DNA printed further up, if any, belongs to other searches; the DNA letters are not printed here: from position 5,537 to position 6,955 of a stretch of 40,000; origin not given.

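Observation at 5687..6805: Tandem DegT-family paralog with the catalytic PLP lysine replaced by arginine and other cofactor motifs altered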

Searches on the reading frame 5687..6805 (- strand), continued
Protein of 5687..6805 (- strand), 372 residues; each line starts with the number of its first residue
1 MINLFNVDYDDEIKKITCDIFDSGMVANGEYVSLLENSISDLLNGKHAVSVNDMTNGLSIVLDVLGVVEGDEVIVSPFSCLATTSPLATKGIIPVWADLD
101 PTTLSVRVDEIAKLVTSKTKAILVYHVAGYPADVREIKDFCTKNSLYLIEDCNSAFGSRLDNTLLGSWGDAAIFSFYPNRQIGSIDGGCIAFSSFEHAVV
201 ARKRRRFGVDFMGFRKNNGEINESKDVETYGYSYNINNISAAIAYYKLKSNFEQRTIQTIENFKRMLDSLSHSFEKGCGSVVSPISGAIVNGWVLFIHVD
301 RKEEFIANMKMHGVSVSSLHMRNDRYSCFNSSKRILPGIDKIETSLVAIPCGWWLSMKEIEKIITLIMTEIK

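Call 56: fold_search(model_id=the predicted structure, library=pdb)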
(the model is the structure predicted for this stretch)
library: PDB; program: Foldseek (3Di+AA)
matches with E <= 10: 1964; with E <= 0.001: 1690
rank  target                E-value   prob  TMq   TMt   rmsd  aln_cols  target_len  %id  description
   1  5uid_A                2.0e-35  1.00  0.88  0.89   2.4       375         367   24  The crystal structure of an aminotransferase TlmJ from Streptoalloteichus hindustanus (released 2017-02-01)
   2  5uid_D                5.7e-35  1.00  0.90  0.92   2.0       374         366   24  The crystal structure of an aminotransferase TlmJ from Streptoalloteichus hindustanus (released 2017-02-01)
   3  7b0m                  1.5e-34  1.00  0.88  0.89   2.6       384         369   23  Sugar transaminase from a metagenome collected from troll oil field production water (released 2021-12-01)
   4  4lc3_A                1.1e-33  1.00  0.90  0.89   2.2       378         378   23  X-ray crystal structure of a putative UDP-4-amino-4-deoxy-l-arabinose--oxoglutarate aminotransferase from Burkholderia (released 2013-08-21)
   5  3bn1_C                1.1e-32  1.00  0.88  0.90   2.7       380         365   21  Crystal structure of GDP-perosamine synthase (released 2008-03-18)
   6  7b0d_A                2.0e-32  1.00  0.85  0.86   3.2       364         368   26  Sugar transaminase from Archaeoglobus veneficus (released 2021-12-01)
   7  4xau_A                3.1e-32  1.00  0.90  0.90   2.2       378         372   27  Crystal structure of AtS13 from Actinomadura melliaura (released 2014-12-24)
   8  4xau_E                3.3e-32  1.00  0.91  0.90   2.1       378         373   27  Crystal structure of AtS13 from Actinomadura melliaura (released 2014-12-24)
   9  8snj_B                4.0e-32  1.00  0.90  0.91   2.3       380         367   22  Crystal Structure of ArnB Transferase from Klebsiella aerogenes (Lattice Translocation Disorder, P1 form) (released 2023-05-10)
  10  4xau_C                4.5e-32  1.00  0.91  0.91   2.1       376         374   26  Crystal structure of AtS13 from Actinomadura melliaura (released 2014-12-24)
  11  4zwv_A                4.5e-32  1.00  0.91  0.91   2.2       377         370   27  Crystal Structure of Aminotransferase AtmS13 from Actinomadura melliaura (released 2015-06-03)
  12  3nu7_B                4.8e-32  1.00  0.87  0.90   2.8       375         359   25  WbpE, an Aminotransferase from Pseudomonas aeruginosa Involved in O-antigen Assembly in Complex with the Cofactor PMP (released 2010-07-28)
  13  4oca                  5.1e-32  1.00  0.86  0.88   2.7       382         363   23  Cryatal structure of ArnB K188A complexted with PLP and UDP-Ara4N (released 2014-03-12)
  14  8snj_F                5.5e-32  1.00  0.90  0.91   2.3       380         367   22  Crystal Structure of ArnB Transferase from Klebsiella aerogenes (Lattice Translocation Disorder, P1 form) (released 2023-05-10)
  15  8snj_C                6.2e-32  1.00  0.90  0.91   2.3       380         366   22  Crystal Structure of ArnB Transferase from Klebsiella aerogenes (Lattice Translocation Disorder, P1 form) (released 2023-05-10)
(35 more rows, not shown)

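Call 75: search_protein_representatives(protein=window:5687-6805:-)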
Query: 372 residues. Proteins with E-value up to 0.001 (for the whole library): 42679; up to 1e-10: 21394; up to 1e-30: 415. The best 150 are listed.
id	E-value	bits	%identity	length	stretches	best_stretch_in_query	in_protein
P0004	1.4e-124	432.1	56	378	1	1-367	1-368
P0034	3.0e-81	289.5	39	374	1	2-369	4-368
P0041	1.6e-80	287.1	37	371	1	2-363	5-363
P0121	8.2e-80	284.8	37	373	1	2-365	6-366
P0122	2.8e-79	283.0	38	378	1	2-365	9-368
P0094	3.3e-77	276.2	39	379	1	2-363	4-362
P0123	1.3e-74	267.7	37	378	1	3-367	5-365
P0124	2.2e-74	266.9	40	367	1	18-365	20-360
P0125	2.3e-74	266.9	38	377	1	2-368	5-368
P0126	2.0e-72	260.5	39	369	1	19-367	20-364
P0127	2.4e-68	247.1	37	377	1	2-367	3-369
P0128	6.4e-68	245.7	37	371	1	19-366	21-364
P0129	7.6e-68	245.4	35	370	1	2-368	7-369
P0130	4.8e-67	242.8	35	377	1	4-370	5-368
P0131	4.8e-67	242.8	35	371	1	18-364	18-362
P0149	1.1e-54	202.2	34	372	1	18-367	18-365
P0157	1.1e-52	195.6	31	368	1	2-360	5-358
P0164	7.1e-50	186.3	30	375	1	2-364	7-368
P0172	7.7e-48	179.6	29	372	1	23-367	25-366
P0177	4.8e-47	177.0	31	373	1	25-365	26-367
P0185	4.1e-46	173.9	31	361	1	13-364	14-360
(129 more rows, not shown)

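Call 78: find_encoding_contigs(protein=P0185, flank=7000, max_places=2)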
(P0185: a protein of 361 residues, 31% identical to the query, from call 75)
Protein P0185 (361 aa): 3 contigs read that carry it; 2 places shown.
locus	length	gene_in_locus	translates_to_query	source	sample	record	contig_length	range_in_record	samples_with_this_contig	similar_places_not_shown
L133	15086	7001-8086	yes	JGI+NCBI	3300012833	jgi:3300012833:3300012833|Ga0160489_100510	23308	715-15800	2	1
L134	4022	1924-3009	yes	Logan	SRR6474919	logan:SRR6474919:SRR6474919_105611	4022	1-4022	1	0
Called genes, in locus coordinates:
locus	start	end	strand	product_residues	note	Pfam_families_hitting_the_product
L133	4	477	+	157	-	-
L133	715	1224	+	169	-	-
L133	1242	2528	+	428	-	PF03721:UDPG_MGDP_dh_N, PF00984:UDPG_MGDP_dh, PF03720:UDPG_MGDP_dh_C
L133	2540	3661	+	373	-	PF02350:Epimerase_2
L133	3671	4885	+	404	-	PF03721:UDPG_MGDP_dh_N, PF00984:UDPG_MGDP_dh, PF03720:UDPG_MGDP_dh_C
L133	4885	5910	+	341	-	PF01073:3Beta_HSD, PF01370:Epimerase, PF02719:Polysacc_synt_2, PF04321:RmlD_sub_bind, PF05368:NmrA (weak), PF13460:NAD_binding_10, PF16363:GDP_Man_Dehyd, PF08485:Polysacc_syn_2C, +3 more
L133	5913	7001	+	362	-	PF01041:DegT_DnrJ_EryC1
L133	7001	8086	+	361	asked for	PF01041:DegT_DnrJ_EryC1, PF00266:Aminotran_5 (weak)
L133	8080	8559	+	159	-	-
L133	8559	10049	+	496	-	PF01943:Polysacc_synt, PF13440:Polysacc_synt_3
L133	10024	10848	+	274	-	PF00132:Hexapep (faint)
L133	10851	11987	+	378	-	PF00535:Glycos_transf_2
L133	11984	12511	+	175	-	PF00132:Hexapep, PF14602:Hexapep_2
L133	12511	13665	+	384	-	PF04932:Wzy_C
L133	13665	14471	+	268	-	-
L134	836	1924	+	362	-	PF01041:DegT_DnrJ_EryC1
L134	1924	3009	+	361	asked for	PF01041:DegT_DnrJ_EryC1, PF00266:Aminotran_5 (weak)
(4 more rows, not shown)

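Call 79: find_encoding_contigs(protein=P0149, flank=7000, max_places=2)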
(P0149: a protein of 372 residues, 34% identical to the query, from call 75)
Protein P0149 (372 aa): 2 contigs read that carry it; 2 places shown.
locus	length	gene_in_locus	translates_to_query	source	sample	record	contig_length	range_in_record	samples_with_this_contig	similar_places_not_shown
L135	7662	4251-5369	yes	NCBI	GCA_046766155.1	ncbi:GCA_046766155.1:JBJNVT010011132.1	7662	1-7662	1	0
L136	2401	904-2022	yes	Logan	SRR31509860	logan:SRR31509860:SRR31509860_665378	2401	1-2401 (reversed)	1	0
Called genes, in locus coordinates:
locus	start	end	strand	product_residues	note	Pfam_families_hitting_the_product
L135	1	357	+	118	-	?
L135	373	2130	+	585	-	-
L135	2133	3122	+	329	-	PF01073:3Beta_HSD, PF01370:Epimerase, PF02719:Polysacc_synt_2, PF04321:RmlD_sub_bind (weak), PF05368:NmrA (weak), PF08659:KR (weak), PF13460:NAD_binding_10, PF16363:GDP_Man_Dehyd, +1 more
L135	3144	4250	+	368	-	PF01041:DegT_DnrJ_EryC1, PF01212:Beta_elim_lyase (weak)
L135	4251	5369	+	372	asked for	PF01041:DegT_DnrJ_EryC1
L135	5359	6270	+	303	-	PF13527:Acetyltransf_9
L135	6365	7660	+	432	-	?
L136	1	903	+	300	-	?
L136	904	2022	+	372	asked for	PF01041:DegT_DnrJ_EryC1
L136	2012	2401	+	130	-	?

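Call 80: find_encoding_contigs(protein=P0177, flank=7000, max_places=2)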
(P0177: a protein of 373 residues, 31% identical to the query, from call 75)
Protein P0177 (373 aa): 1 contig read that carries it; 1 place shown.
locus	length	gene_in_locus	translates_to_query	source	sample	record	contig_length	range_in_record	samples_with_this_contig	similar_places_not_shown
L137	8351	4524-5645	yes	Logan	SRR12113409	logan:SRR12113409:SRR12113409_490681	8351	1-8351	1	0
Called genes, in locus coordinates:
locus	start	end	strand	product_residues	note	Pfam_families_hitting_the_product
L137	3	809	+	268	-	?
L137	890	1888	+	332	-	-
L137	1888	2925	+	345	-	PF01488:Shikimate_DH (weak), PF05368:NmrA, PF01073:3Beta_HSD, PF01370:Epimerase, PF02719:Polysacc_synt_2, PF04321:RmlD_sub_bind, PF13460:NAD_binding_10, PF16363:GDP_Man_Dehyd, +2 more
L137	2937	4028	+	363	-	PF01041:DegT_DnrJ_EryC1, PF01053:Cys_Met_Meta_PP (weak)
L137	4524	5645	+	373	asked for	PF01041:DegT_DnrJ_EryC1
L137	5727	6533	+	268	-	PF00583:Acetyltransf_1, PF13508:Acetyltransf_7, PF13527:Acetyltransf_9 (weak)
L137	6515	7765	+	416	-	PF04932:Wzy_C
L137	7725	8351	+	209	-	?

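Call 81: find_encoding_contigs(protein=P0157, flank=7000, max_places=2)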
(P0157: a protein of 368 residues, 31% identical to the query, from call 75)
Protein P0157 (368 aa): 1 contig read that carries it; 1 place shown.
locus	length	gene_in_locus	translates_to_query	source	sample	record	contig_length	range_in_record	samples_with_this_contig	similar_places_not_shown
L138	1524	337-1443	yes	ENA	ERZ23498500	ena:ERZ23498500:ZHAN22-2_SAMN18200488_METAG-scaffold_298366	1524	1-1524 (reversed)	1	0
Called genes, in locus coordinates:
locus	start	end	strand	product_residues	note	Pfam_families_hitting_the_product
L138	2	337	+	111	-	?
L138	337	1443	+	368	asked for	PF01041:DegT_DnrJ_EryC1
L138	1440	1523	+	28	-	?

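Call 83: find_encoding_contigs(protein=P0164, flank=7000, max_places=2)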
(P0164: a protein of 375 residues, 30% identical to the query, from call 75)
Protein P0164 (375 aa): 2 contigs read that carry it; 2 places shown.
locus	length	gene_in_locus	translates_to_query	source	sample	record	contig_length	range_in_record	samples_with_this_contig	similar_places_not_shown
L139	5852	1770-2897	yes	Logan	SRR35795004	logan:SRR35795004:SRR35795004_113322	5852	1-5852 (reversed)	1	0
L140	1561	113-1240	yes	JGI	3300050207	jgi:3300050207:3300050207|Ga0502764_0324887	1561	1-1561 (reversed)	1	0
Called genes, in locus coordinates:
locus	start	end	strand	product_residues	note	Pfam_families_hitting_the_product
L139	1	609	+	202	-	?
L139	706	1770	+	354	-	PF01041:DegT_DnrJ_EryC1, PF01212:Beta_elim_lyase (weak)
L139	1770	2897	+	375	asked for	PF01041:DegT_DnrJ_EryC1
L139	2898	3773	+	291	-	PF13527:Acetyltransf_9, PF00583:Acetyltransf_1 (weak)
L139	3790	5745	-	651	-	PF07719:TPR_2 (faint), PF13432:TPR_16 (weak), PF14559:TPR_19 (weak), PF13424:TPR_12 (weak), PF23914:TPR_CcmH_CycH, PF12895:ANAPC3 (weak), PF13432:TPR_16, PF13844:Glyco_transf_41, +6 more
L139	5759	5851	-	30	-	?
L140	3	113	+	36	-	?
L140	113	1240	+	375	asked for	PF01041:DegT_DnrJ_EryC1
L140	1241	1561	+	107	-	?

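Call 84: find_encoding_contigs(protein=P0172, flank=7000, max_places=2)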
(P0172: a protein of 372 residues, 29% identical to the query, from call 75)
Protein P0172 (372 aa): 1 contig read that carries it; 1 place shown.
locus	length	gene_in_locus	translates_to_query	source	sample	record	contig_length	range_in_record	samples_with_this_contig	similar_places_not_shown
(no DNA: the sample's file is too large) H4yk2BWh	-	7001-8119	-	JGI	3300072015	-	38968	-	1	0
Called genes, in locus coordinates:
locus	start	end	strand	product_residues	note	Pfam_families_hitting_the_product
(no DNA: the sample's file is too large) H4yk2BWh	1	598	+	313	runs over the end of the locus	PF12852:Cupin_6, PF02311:AraC_binding (faint), PF12833:HTH_18, PF00165:HTH_AraC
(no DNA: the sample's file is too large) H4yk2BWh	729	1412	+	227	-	-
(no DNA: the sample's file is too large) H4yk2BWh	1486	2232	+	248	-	PF00005:ABC_tran, PF13304:AAA_21 (weak)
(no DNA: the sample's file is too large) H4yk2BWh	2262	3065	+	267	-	PF01061:ABC2_membrane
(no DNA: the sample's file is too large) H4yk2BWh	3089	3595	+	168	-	PF01243:PNPOx_N, PF12900:Pyridox_ox_2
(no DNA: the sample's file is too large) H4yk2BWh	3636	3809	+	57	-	-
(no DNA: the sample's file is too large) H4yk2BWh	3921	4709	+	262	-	PF05721:PhyH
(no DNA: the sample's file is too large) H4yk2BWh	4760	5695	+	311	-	-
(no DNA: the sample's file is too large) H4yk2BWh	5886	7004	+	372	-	PF01041:DegT_DnrJ_EryC1, PF00266:Aminotran_5 (weak), PF01212:Beta_elim_lyase (weak)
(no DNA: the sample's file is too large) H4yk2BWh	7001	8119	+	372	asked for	PF00266:Aminotran_5, PF01041:DegT_DnrJ_EryC1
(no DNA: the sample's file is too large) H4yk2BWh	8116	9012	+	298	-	PF13527:Acetyltransf_9, PF13508:Acetyltransf_7 (weak)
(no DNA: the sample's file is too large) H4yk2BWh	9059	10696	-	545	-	PF04577:Glyco_transf_61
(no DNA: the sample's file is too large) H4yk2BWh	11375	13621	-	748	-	PF01315:Ald_Xan_dh_C, PF02738:MoCoBD_1, PF20256:MoCoBD_2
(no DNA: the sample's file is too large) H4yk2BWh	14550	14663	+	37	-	-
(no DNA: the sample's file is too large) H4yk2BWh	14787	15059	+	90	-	-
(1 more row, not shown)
